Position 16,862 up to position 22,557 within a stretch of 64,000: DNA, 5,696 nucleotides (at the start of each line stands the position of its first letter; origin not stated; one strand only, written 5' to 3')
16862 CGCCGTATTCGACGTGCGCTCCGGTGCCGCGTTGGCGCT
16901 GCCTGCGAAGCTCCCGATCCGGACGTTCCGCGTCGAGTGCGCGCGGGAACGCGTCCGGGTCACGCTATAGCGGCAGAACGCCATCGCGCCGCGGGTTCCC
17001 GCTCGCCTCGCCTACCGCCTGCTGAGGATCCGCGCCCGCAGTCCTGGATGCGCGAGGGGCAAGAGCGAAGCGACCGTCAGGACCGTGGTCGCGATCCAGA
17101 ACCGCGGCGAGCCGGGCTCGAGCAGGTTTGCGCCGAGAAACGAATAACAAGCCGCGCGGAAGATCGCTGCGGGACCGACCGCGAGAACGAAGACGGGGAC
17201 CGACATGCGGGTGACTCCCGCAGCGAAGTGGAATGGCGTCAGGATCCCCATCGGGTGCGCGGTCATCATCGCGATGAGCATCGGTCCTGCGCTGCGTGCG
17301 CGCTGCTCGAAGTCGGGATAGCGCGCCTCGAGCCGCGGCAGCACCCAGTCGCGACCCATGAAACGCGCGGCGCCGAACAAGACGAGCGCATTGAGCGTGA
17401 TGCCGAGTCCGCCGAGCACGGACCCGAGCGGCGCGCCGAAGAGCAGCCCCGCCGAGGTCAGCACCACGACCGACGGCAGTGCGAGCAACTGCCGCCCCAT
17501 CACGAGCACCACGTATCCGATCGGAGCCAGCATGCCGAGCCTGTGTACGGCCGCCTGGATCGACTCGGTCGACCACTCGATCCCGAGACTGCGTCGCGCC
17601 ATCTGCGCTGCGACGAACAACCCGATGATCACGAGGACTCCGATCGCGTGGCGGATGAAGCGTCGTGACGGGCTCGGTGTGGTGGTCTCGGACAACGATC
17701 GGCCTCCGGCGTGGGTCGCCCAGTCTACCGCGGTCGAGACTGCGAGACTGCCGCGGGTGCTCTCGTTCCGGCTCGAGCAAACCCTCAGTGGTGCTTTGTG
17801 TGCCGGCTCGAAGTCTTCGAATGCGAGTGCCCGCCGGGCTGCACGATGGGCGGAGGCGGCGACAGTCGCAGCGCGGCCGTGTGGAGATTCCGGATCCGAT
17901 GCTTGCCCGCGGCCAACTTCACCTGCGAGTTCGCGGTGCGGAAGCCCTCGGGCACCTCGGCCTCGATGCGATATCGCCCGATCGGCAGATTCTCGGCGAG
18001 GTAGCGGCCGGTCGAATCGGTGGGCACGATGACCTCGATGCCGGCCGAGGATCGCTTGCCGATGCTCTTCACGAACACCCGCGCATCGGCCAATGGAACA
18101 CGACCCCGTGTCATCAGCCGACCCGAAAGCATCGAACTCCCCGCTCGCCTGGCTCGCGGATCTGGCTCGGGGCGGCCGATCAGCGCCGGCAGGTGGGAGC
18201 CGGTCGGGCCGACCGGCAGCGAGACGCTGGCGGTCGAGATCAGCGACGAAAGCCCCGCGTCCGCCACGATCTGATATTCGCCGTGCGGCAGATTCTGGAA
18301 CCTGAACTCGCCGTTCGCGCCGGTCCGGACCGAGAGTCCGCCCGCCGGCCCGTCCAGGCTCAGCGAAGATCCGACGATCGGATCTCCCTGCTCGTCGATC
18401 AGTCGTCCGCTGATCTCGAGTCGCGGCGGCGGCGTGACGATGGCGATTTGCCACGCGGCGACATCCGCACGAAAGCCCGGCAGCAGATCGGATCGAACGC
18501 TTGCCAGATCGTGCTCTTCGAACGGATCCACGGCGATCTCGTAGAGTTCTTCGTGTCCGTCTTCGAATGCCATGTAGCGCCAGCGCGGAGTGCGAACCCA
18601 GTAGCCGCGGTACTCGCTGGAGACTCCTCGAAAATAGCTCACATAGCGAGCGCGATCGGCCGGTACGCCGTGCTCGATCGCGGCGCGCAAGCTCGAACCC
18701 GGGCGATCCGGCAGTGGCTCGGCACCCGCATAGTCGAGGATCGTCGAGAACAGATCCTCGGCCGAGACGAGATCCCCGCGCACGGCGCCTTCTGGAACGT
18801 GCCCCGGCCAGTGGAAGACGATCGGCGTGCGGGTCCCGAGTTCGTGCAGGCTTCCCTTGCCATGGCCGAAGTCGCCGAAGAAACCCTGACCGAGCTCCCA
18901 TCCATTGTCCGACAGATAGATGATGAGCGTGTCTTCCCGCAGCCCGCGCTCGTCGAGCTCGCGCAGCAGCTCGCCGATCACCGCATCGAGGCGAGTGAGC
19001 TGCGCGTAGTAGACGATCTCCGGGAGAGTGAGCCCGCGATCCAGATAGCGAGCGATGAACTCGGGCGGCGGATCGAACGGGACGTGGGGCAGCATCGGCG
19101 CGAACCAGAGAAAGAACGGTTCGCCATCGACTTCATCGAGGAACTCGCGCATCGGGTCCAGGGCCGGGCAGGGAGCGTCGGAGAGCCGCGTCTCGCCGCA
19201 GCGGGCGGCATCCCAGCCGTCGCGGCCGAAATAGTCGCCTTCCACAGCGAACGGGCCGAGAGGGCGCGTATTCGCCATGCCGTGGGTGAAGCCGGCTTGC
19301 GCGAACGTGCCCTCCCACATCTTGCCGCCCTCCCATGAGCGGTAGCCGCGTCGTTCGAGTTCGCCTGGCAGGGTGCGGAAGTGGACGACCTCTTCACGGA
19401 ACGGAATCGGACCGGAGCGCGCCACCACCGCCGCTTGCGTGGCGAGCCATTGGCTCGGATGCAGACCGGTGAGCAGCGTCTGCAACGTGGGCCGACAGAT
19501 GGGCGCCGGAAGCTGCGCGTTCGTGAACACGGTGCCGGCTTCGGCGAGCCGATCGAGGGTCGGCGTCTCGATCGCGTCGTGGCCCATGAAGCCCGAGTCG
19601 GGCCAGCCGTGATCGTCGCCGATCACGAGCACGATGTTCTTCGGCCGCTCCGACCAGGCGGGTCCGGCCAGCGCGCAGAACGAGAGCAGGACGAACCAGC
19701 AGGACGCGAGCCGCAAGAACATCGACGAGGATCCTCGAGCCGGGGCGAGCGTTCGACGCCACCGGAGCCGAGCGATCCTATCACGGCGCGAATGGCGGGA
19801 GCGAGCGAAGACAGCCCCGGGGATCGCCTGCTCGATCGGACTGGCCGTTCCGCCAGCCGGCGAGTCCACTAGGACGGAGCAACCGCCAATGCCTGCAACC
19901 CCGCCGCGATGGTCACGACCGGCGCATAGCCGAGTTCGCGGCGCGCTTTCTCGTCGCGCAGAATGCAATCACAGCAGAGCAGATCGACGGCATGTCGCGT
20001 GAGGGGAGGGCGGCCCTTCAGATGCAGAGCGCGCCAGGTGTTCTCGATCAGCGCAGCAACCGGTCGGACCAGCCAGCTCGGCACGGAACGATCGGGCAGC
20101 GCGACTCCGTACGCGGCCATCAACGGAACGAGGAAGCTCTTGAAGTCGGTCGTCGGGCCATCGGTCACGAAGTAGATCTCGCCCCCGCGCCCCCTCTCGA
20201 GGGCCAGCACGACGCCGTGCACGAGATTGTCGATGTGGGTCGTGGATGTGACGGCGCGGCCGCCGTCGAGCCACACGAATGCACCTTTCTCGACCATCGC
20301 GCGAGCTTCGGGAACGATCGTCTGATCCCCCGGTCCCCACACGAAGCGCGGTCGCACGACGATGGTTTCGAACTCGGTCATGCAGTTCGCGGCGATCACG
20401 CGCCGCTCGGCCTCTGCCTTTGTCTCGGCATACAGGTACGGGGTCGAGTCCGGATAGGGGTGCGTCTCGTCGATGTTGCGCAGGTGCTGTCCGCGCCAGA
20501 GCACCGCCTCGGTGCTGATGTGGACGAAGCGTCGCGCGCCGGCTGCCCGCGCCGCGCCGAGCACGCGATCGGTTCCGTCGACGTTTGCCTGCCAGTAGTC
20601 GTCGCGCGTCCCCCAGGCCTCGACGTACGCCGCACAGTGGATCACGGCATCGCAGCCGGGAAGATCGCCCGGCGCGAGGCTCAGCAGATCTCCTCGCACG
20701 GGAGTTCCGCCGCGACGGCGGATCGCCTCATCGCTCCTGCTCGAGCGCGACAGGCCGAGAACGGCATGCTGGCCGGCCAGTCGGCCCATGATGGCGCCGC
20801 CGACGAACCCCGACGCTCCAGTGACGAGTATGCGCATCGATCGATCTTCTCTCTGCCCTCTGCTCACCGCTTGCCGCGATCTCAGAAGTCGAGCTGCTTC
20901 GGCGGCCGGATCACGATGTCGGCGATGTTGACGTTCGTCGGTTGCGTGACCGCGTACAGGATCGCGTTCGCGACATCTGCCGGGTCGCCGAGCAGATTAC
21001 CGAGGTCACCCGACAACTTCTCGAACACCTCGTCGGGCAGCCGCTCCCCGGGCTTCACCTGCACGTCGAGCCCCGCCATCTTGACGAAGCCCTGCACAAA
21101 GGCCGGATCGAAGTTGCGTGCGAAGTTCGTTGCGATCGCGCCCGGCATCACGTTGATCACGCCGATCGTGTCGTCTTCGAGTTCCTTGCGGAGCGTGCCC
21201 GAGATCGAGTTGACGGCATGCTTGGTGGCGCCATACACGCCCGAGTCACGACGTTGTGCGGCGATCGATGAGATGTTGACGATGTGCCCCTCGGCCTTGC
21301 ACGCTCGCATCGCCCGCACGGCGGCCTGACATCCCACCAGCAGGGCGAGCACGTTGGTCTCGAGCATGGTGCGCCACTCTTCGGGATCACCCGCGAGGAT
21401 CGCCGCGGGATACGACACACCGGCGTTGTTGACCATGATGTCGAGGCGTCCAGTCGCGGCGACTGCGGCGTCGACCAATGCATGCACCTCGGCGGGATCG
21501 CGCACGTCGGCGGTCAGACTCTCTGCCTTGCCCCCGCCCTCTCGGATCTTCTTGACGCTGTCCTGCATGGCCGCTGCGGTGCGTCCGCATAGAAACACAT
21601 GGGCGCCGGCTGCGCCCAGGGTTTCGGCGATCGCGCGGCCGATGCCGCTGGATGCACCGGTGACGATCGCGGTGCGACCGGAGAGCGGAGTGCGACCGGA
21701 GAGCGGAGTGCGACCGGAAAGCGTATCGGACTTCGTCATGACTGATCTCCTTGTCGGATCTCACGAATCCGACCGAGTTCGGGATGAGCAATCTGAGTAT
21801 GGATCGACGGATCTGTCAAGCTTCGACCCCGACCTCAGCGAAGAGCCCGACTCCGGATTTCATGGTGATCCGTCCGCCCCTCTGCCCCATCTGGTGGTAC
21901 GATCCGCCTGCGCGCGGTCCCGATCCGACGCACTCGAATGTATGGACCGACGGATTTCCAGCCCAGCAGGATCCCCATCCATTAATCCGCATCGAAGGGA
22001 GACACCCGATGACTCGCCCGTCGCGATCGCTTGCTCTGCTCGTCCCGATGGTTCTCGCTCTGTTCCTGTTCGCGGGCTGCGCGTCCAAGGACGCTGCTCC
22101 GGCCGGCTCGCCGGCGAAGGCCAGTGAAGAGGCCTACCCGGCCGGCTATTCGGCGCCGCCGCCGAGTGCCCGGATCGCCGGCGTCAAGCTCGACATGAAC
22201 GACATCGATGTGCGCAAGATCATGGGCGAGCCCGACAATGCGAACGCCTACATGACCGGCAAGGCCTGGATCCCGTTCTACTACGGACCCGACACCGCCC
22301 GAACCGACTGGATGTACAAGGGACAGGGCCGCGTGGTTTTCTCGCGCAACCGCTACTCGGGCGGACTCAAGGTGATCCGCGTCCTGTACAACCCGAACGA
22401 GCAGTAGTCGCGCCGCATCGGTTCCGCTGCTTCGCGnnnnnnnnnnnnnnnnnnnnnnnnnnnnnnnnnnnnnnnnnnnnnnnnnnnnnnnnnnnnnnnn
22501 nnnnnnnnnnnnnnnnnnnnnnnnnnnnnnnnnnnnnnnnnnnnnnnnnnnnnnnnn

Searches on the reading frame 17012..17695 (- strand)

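Call 41: search_protein_families(library=pfam, proteins=[window:17012-17695:-], max_evalue=0.001)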
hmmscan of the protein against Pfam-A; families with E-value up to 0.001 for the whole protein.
window:17012-17695:- (227 aa): 1 family
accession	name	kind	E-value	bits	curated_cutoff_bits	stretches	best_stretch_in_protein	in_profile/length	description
PF09335.16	VTT_dom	-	6.9e-11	43.1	33.9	1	73-189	1-122/123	VTT domain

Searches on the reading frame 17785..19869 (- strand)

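Call 41: search_protein_families(library=pfam, proteins=[window:17785-19869:-], max_evalue=0.001)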
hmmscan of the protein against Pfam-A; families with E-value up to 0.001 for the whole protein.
window:17785-19869:- (694 aa): 7 families
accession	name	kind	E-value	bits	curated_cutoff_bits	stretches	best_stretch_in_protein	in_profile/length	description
PF00884.28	Sulfatase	-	3.4e-41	141.9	25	1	77-383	1-301/301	Sulfatase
PF13620.12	CarboxypepD_reg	-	2.2e-18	66.8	32.3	2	486-543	2-61/82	Carboxypeptidase regulatory-like domain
PF16347.10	SGSH_C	-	1.8e-11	44.9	29.3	1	338-455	8-131/154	N-sulphoglucosamine sulphohydrolase, C-terminal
PF13715.12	CarbopepD_reg_2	-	1.2e-07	32.1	32.2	1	486-536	1-50/88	CarboxypepD_reg-like domain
PF01663.27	Phosphodiest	-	3.4e-07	30.6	23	1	101-323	19-220/342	Type I phosphodiesterase / nucleotide pyrophosphatase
PF17210.9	SdrD_B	-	3.8e-07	30.7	29.7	0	615-648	42-75/112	SdrD B-like domain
PF17802.7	SpaA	-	5.2e-06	27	23.1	0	513-534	35-56/91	Prealbumin-like fold domain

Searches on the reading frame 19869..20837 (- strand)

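Call 41: search_protein_families(library=pfam, proteins=[window:19869-20837:-], max_evalue=0.001)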
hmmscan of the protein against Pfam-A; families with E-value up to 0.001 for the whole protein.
window:19869-20837:- (322 aa): 7 families
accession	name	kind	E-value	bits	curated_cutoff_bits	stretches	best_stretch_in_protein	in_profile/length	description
PF01073.25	3Beta_HSD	-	9e-32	110.6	22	1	4-250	1-275/280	3-beta hydroxysteroid dehydrogenase/isomerase family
PF01370.27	Epimerase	-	2.1e-30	106.3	20.9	1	3-222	1-237/240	NAD dependent epimerase/dehydratase family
PF07993.18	NAD_binding_4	-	7.5e-16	58.5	20.1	1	62-168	89-209/258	Male sterility protein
PF04321.23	RmlD_sub_bind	-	3.8e-11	43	27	1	1-173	1-158/287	RmlD substrate binding domain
PF16363.11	GDP_Man_Dehyd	-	5.7e-11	42.9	27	1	4-315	1-330/332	GDP-mannose 4,6 dehydratase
PF13460.12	NAD_binding_10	-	2.8e-09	37.5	27.2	1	7-163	1-143/184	NAD(P)H-binding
PF02719.21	Polysacc_synt_2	-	2.4e-05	24.1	20.2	0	62-110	78-129/293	Polysaccharide biosynthesis protein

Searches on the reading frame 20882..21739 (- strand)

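Call 41: search_protein_families(library=pfam, proteins=[window:20882-21739:-], max_evalue=0.001)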
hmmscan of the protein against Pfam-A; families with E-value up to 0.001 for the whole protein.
window:20882-21739:- (285 aa): 4 families
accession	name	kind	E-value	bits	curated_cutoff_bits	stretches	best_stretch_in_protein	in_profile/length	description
PF00106.31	adh_short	-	1.4e-50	172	26.6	1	23-210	2-190/195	short chain dehydrogenase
PF13561.12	adh_short_C2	-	8.8e-37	127.4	27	1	28-230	1-206/236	Enoyl-(Acyl carrier protein) reductase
PF08659.16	KR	-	2.6e-11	44.2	22.6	1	23-179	2-159/180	KR domain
PF01370.27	Epimerase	-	4.4e-05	23.4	20.9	1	25-269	2-230/240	NAD dependent epimerase/dehydratase family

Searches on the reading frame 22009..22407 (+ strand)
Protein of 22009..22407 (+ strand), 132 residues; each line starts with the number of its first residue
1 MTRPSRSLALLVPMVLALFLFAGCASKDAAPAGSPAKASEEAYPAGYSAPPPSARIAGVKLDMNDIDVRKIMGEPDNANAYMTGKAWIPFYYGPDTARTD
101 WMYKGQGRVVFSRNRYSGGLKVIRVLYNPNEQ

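Call 5: search_protein_families(library=pfam, proteins=[window:22009-22407:+], max_evalue=0.01)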
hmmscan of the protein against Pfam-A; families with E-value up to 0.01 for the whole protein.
window:22009-22407:+ (132 aa): 0 families
